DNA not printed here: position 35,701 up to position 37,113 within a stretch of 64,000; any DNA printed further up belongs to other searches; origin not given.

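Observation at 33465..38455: Polyamine operon with an embedded SET-domain methyltransferase and a secreted-protein insertion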

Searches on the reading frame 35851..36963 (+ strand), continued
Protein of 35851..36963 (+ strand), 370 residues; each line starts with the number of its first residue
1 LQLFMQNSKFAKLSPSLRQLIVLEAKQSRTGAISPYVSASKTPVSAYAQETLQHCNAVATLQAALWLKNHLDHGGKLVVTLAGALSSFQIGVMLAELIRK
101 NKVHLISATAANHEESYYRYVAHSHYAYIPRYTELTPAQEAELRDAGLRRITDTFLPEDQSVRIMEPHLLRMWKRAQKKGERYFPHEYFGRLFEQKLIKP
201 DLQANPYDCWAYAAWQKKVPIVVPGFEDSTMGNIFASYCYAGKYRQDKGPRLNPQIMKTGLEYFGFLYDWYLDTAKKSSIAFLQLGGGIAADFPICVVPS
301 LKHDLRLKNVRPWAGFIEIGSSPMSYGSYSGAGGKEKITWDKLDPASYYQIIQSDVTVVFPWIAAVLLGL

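Call 33: search_solved_structures(query=window:35863-36960:+, max_evalue=0.001, show_alignments=2)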
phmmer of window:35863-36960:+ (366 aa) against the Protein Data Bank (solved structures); distinct sequences matched with E-value up to 0.001: 12.
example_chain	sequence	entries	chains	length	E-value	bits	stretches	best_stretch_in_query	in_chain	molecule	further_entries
7cmc_A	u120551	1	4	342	5.1e-09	38.9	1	83-231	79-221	Probable deoxyhypusine synthase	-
8put_A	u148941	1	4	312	1.7e-07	33.9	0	321-364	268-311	Probable deoxyhypusine synthase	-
1dhs_A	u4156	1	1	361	0.00066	22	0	86-236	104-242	DEOXYHYPUSINE SYNTHASE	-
1rlz_A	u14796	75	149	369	0.00071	21.9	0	86-236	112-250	Deoxyhypusine synthase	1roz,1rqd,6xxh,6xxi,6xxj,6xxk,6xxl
7a6s_A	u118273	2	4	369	0.00071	21.9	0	86-236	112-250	Deoxyhypusine synthase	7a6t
8pvu_A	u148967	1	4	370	0.00072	21.9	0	86-236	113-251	Deoxyhypusine synthase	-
8r3u_AAA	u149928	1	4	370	0.00072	21.9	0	86-236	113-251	Deoxyhypusine synthase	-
9id2_A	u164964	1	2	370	0.00072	21.9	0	86-236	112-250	Deoxyhypusine synthase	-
8a0g_A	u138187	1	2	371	0.00073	21.9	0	86-236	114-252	Deoxyhypusine synthase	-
6p4v_A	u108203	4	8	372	0.00073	21.9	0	86-236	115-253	Deoxyhypusine synthase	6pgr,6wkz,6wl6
9iex_B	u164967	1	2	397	0.00085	21.7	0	86-236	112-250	Deoxyhypusine synthase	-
9iex_A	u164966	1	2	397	0.00087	21.6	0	86-236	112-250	Deoxyhypusine synthase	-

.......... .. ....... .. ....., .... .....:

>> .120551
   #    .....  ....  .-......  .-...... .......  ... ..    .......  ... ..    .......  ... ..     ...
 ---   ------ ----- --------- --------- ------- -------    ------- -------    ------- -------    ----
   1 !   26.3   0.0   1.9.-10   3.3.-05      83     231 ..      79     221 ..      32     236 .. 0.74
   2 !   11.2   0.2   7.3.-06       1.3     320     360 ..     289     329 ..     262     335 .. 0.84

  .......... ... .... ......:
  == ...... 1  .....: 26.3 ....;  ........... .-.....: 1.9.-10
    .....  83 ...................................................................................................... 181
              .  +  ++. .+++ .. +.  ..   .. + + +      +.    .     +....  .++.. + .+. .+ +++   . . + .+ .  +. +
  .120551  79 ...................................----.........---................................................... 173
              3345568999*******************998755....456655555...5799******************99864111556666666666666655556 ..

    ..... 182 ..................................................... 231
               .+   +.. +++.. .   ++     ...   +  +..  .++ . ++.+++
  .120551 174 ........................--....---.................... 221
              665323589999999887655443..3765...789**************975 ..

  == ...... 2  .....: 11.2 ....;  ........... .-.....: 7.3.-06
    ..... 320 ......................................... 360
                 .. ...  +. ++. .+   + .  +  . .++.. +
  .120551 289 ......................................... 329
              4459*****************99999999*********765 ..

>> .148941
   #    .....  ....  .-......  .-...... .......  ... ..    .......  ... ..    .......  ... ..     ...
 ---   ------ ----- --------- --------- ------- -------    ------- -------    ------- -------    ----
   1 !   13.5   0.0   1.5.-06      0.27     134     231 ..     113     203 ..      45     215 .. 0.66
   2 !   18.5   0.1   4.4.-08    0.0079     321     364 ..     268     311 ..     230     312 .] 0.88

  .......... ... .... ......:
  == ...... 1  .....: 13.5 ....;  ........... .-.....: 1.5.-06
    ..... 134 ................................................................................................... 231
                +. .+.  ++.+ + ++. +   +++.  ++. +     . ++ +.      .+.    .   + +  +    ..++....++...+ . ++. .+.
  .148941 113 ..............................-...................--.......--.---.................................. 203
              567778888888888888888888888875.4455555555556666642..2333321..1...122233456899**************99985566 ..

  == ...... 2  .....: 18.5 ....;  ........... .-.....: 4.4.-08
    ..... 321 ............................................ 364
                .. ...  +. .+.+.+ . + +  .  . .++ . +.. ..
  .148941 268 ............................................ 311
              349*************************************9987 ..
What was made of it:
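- On SpeY (DHS-homologous diagmatine/G44G synthase): '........' aligns with '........' of archaeal DHS 7cmc (call 33).
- Closest known: Eukaryotic and archaeal deoxyhypusine synthase. Different: Very weak sequence similarity (E = 5e-9 to archaeal DHS, 7e-4 to human; call 33).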

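Call 46: search_protein_representatives(protein=window:35863-36960:+)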
Query: 366 residues. Proteins with E-value up to 0.001 (for the whole library): 1031; up to 1e-10: 529; up to 1e-30: 106. The best 150 are listed.
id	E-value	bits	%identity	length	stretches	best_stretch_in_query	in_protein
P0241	2.8e-131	454.3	58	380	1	5-366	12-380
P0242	2.6e-98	345.8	77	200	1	168-366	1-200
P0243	4.9e-94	331.8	50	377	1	32-365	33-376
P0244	2.1e-91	323.1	75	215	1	4-209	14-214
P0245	1.2e-86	307.5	64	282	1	4-241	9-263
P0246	5.2e-78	279.0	43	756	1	34-364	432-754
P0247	5.8e-72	259.2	42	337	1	37-364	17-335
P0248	1.2e-69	251.5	67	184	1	1-174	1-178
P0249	9.6e-68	245.3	42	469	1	34-361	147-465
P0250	1.9e-67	244.3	41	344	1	37-364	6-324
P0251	4.0e-64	233.4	40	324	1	43-365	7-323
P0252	2.0e-60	221.2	39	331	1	41-365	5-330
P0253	3.9e-60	220.2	38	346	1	39-364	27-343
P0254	2.4e-58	214.4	40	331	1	39-364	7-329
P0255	5.3e-58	213.2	78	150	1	247-366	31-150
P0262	3.0e-55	204.2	37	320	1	38-365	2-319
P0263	4.7e-55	203.5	37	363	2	176-365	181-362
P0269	5.3e-52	193.5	34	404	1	40-365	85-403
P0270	1.7e-51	191.8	38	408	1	38-365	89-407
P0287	3.8e-45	170.9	36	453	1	34-364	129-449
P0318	1.3e-36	142.9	42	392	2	74-260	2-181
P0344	1.7e-31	126.0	32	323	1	40-364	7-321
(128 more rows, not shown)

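Call 47: search_protein_families(library=ncbifam, proteins=[P0241, P0243, P0246, P0247, P0250, P0251, P0252, P0253, P0262, P0344], max_evalue=0.00001)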
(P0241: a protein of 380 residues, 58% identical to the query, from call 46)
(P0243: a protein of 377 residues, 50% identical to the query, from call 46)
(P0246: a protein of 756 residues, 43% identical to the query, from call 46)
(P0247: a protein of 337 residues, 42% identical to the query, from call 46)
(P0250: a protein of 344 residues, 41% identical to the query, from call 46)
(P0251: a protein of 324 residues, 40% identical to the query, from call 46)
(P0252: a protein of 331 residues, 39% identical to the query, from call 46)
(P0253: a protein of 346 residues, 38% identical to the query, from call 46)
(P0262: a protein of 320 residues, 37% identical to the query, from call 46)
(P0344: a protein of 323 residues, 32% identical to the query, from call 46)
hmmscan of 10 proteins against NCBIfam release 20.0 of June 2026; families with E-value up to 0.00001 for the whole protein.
P0241 (380 aa): 7 families
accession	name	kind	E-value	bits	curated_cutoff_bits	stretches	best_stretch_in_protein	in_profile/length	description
NF001980.1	PRK00770.1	equivalog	9.8e-22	77.5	450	1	48-377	10-320/350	homospermidine biosynthesis protein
NF002006.0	PRK00805.1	equivalog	7e-19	67.8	434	1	86-379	55-320/338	deoxyhypusine synthase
NF002699.1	PRK02492.1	equivalog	2.8e-18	65.9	500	1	84-376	50-318/338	1,9-bis(guanidino)-5-aza-nonane synthase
NF002630.0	PRK02301.1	equivalog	3.5e-18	65.9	364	1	46-377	21-311/318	deoxyhypusine synthase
TIGR00321.1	dhys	equivalog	5.7e-18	65.3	304.25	1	87-378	48-300/301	deoxyhypusine synthase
NF002294.1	PRK01221.1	equivalog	3.8e-17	62.7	350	1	47-377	9-300/300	deoxyhypusine synthase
NF003052.1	PRK03971.1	equivalog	4.1e-15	55.9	380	1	149-377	124-332/334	deoxyhypusine synthase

P0243 (377 aa): 7 families
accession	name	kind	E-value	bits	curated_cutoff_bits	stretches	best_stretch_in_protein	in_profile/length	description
TIGR00321.1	dhys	equivalog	1.7e-16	60.5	304.25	2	38-230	12-192/301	deoxyhypusine synthase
NF001980.1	PRK00770.1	equivalog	1.5e-13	50.6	450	1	38-375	11-321/350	homospermidine biosynthesis protein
NF002630.0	PRK02301.1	equivalog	8.3e-13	48.3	364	1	29-231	18-203/318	deoxyhypusine synthase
NF002006.0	PRK00805.1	equivalog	7e-12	44.8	434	1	69-237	53-210/338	deoxyhypusine synthase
NF002294.1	PRK01221.1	equivalog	9e-12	45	350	0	326-372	252-298/300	deoxyhypusine synthase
NF003052.1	PRK03971.1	equivalog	6.1e-10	38.9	380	0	89-230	86-222/334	deoxyhypusine synthase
NF002699.1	PRK02492.1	equivalog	2.3e-07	30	500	1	67-226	48-198/338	1,9-bis(guanidino)-5-aza-nonane synthase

P0246 (756 aa): 10 families
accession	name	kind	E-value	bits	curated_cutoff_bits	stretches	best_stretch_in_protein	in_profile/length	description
NF001980.1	PRK00770.1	equivalog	3.3e-30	105.3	450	1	436-755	10-322/350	homospermidine biosynthesis protein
NF002006.0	PRK00805.1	equivalog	3.3e-27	95.2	434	1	448-752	32-317/338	deoxyhypusine synthase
NF002630.0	PRK02301.1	equivalog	3.3e-26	92.3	364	1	448-753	36-311/318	deoxyhypusine synthase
TIGR00321.1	dhys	equivalog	1e-25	90.7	304.25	1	438-754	13-300/301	deoxyhypusine synthase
NF002294.1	PRK01221.1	equivalog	3.1e-22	79.4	350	1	446-751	22-298/300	deoxyhypusine synthase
NF002699.1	PRK02492.1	equivalog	1.1e-21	77.1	500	1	429-752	10-318/338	1,9-bis(guanidino)-5-aza-nonane synthase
NF003052.1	PRK03971.1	equivalog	5.2e-18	65.4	380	1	467-753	65-332/334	deoxyhypusine synthase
TIGR03330.1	SAM_DCase_Bsu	equivalog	4.7e-14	52.7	75.65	1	53-151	3-93/112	adenosylmethionine decarboxylase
NF041360.1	GntF_guanitoxin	equivalog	1.1e-10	41.1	60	1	182-363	25-213/273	guanitoxin biosynthesis pre-guanitoxin forming N-methyltransferase GntF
NF040568.1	SCO2525_fam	equivalog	2e-06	27.5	240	1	176-407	7-225/242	SCO2525 family SAM-dependent methyltransferase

P0247 (337 aa): 7 families
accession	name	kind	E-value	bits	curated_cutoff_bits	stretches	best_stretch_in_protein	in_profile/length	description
NF001980.1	PRK00770.1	equivalog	9.6e-30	103.8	450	1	17-336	9-322/350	homospermidine biosynthesis protein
TIGR00321.1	dhys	equivalog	2.4e-28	99.4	304.25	1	30-335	24-300/301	deoxyhypusine synthase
NF002699.1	PRK02492.1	equivalog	5.6e-28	97.8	500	1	30-337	29-322/338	1,9-bis(guanidino)-5-aza-nonane synthase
NF002630.0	PRK02301.1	equivalog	3.1e-26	92.4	364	1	31-335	37-312/318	deoxyhypusine synthase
NF002006.0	PRK00805.1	equivalog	9.5e-26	90.4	434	1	31-331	33-315/338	deoxyhypusine synthase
NF002294.1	PRK01221.1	equivalog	9.3e-22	77.8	350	1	28-333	22-299/300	deoxyhypusine synthase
NF003052.1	PRK03971.1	equivalog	9e-19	67.9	380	1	54-335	70-333/334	deoxyhypusine synthase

P0250 (344 aa): 7 families
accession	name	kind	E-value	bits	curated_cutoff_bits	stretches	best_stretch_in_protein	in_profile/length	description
NF001980.1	PRK00770.1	equivalog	6.1e-28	97.9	450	1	9-327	12-324/350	homospermidine biosynthesis protein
NF002006.0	PRK00805.1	equivalog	1.3e-23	83.5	434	1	40-329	54-324/338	deoxyhypusine synthase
NF002630.0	PRK02301.1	equivalog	4e-21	75.6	364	1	20-326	37-314/318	deoxyhypusine synthase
NF002294.1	PRK01221.1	equivalog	8.2e-18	64.8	350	1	13-322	18-299/300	deoxyhypusine synthase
TIGR00321.1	dhys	equivalog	1.3e-17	64.1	304.25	1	41-324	47-300/301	deoxyhypusine synthase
NF002699.1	PRK02492.1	equivalog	1.4e-13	50.4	500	1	19-328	29-324/338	1,9-bis(guanidino)-5-aza-nonane synthase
NF003052.1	PRK03971.1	equivalog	4.6e-11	42.6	380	1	40-323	67-332/334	deoxyhypusine synthase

P0251 (324 aa): 7 families
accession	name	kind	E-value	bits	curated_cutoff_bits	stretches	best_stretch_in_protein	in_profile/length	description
NF001980.1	PRK00770.1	equivalog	1.3e-36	126.4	450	1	4-322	12-321/350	homospermidine biosynthesis protein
NF002630.0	PRK02301.1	equivalog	1.1e-31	110.3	364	1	15-321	37-311/318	deoxyhypusine synthase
NF002006.0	PRK00805.1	equivalog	8.3e-31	107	434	1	14-318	32-315/338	deoxyhypusine synthase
TIGR00321.1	dhys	equivalog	3.4e-27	95.6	304.25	1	7-322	16-300/301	deoxyhypusine synthase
NF002699.1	PRK02492.1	equivalog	2.2e-25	89.3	500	1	14-320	29-318/338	1,9-bis(guanidino)-5-aza-nonane synthase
NF002294.1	PRK01221.1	equivalog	1.2e-22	80.8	350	1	12-319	22-298/300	deoxyhypusine synthase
NF003052.1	PRK03971.1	equivalog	5.7e-21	75.1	380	2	42-194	74-221/334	deoxyhypusine synthase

P0252 (331 aa): 7 families
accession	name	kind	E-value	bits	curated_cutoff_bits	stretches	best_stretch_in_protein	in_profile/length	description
NF001980.1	PRK00770.1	equivalog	1.3e-28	100.2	450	1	3-329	11-321/350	homospermidine biosynthesis protein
NF002006.0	PRK00805.1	equivalog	2.7e-24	85.7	434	1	20-325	38-315/338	deoxyhypusine synthase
TIGR00321.1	dhys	equivalog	6.4e-21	75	304.25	1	13-329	23-300/301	deoxyhypusine synthase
NF002699.1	PRK02492.1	equivalog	5.7e-20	71.4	500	1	13-326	28-317/338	1,9-bis(guanidino)-5-aza-nonane synthase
NF002630.0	PRK02301.1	equivalog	5.9e-20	71.7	364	1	14-327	36-310/318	deoxyhypusine synthase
NF002294.1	PRK01221.1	equivalog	5.7e-14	52.2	350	1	14-325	24-297/300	deoxyhypusine synthase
NF003052.1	PRK03971.1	equivalog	2.7e-13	49.9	380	1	53-328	85-332/334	deoxyhypusine synthase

P0253 (346 aa): 7 families
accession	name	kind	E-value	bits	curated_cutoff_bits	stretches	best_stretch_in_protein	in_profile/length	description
NF001980.1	PRK00770.1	equivalog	2.3e-34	119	450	1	27-344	11-322/350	homospermidine biosynthesis protein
NF002006.0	PRK00805.1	equivalog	4.8e-28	98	434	1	31-343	27-319/338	deoxyhypusine synthase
NF002630.0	PRK02301.1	equivalog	4.7e-27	95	364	1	38-340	36-309/318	deoxyhypusine synthase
TIGR00321.1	dhys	equivalog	4.2e-25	88.7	304.25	1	38-343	24-300/301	deoxyhypusine synthase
NF002699.1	PRK02492.1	equivalog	8.2e-25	87.4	500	1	37-340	28-317/338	1,9-bis(guanidino)-5-aza-nonane synthase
NF002294.1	PRK01221.1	equivalog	2.1e-23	83.2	350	1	37-340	23-298/300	deoxyhypusine synthase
NF003052.1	PRK03971.1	equivalog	2.5e-21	76.3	380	1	37-342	41-332/334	deoxyhypusine synthase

P0262 (320 aa): 7 families
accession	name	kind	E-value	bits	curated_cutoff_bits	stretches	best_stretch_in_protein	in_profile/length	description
NF001980.1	PRK00770.1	equivalog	4.2e-37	128.1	450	1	3-318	11-321/350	homospermidine biosynthesis protein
NF002006.0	PRK00805.1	equivalog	7.8e-29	100.6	434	1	23-315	41-316/338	deoxyhypusine synthase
NF002699.1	PRK02492.1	equivalog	2e-28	99.2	500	1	13-318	28-320/338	1,9-bis(guanidino)-5-aza-nonane synthase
TIGR00321.1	dhys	equivalog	1.2e-27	97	304.25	1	5-318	14-300/301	deoxyhypusine synthase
NF002630.0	PRK02301.1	equivalog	5.2e-26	91.6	364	1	15-315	37-309/318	deoxyhypusine synthase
NF002294.1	PRK01221.1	equivalog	3.9e-21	75.7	350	1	9-315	17-298/300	deoxyhypusine synthase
NF003052.1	PRK03971.1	equivalog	7.8e-20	71.4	380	1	35-318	67-333/334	deoxyhypusine synthase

P0344 (323 aa): 6 families
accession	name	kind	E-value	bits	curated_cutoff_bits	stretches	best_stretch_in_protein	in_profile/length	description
TIGR00321.1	dhys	equivalog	9e-11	41.7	304.25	1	268-321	247-300/301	deoxyhypusine synthase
NF002006.0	PRK00805.1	equivalog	4.8e-10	38.8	434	1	267-321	265-319/338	deoxyhypusine synthase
NF001980.1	PRK00770.1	equivalog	1.1e-09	37.8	450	1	268-321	266-321/350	homospermidine biosynthesis protein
NF002294.1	PRK01221.1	equivalog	2.4e-09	37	350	1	270-319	250-299/300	deoxyhypusine synthase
NF002630.0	PRK02301.1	equivalog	5.7e-09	35.7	364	1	267-322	258-313/318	deoxyhypusine synthase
NF003052.1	PRK03971.1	equivalog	3e-08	33.3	380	1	268-321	280-333/334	deoxyhypusine synthase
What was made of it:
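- On SpeY (DHS-homologous diagmatine/G44G synthase): The nearest non-CPR relatives also fail, although NF001980 is the top model for 8 of 10 (call 47).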

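Call 49: search_protein_families(library=pfam, proteins=[P0246, P0249, P0269, P0270, P0287, P0263, P0318], max_evalue=0.001)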
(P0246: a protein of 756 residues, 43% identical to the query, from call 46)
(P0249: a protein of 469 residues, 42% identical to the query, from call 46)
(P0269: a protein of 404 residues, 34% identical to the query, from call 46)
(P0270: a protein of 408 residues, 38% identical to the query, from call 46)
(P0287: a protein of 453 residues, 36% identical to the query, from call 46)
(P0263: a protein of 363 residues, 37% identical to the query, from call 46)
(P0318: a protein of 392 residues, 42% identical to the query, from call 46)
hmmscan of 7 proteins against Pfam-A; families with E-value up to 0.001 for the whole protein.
P0246 (756 aa): 3 families
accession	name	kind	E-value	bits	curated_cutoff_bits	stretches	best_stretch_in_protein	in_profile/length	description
PF01916.23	DS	-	1.5e-40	139.7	27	1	448-751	10-286/288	Deoxyhypusine synthase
PF01234.23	NNMT_PNMT_TEMT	-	1.4e-19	70.7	25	1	175-402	13-239/261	NNMT/PNMT/TEMT family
PF02675.21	AdoMet_dc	-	1.1e-12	48.6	25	1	78-157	19-93/107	S-adenosylmethionine decarboxylase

P0249 (469 aa): 2 families
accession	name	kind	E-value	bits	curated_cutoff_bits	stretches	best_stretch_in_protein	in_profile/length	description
PF01916.23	DS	-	1.2e-39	136.8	27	1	164-465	11-286/288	Deoxyhypusine synthase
PF02675.21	AdoMet_dc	-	1.6e-15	57.8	25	1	31-114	18-98/107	S-adenosylmethionine decarboxylase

P0269 (404 aa): 1 family
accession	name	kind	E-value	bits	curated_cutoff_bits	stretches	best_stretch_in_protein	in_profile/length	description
PF01916.23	DS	-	1.2e-29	104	27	1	95-400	10-287/288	Deoxyhypusine synthase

P0270 (408 aa): 1 family
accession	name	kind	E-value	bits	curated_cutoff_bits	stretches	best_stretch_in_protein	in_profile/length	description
PF01916.23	DS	-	3.4e-38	132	27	1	102-404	11-287/288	Deoxyhypusine synthase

P0287 (453 aa): 2 families
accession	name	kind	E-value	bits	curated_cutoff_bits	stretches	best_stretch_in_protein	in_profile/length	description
PF01916.23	DS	-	2.1e-42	145.8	27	1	145-446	10-286/288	Deoxyhypusine synthase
PF02675.21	AdoMet_dc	-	1.4e-15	58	25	1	7-110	2-101/107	S-adenosylmethionine decarboxylase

P0263 (363 aa): 1 family
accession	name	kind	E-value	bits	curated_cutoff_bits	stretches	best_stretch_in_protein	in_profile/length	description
PF01916.23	DS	-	4.6e-34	118.5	27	1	23-359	6-287/288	Deoxyhypusine synthase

P0318 (392 aa): 2 families
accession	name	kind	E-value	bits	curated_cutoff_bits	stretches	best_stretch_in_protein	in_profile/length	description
PF01916.23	DS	-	1e-17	64.8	27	1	2-163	35-182/288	Deoxyhypusine synthase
PF03190.21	Thioredox_DsbH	-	3.1e-14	53.7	27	1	297-337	2-42/163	Protein of unknown function, DUF255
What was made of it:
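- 35863..36963 (+): DHS homologue, proposed SpeY (diagmatine / G44G synthase). ATG at 35863 is the likely start; an in-frame TTG lies at 35851. Relatives are fused to AdoMet_dc domains (call 49).
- Relatives at about 42% identity are fused to AdoMet_dc (SpeD-like) domains in three independent representatives (call 49). There is an independent precedent for a methyltransferase joined to this DHS-like clade: P0246 is an AdoMet_dc + NNMT/PNMT-type N-methyltransferase + DS tri-fusion (calls 47, 49).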
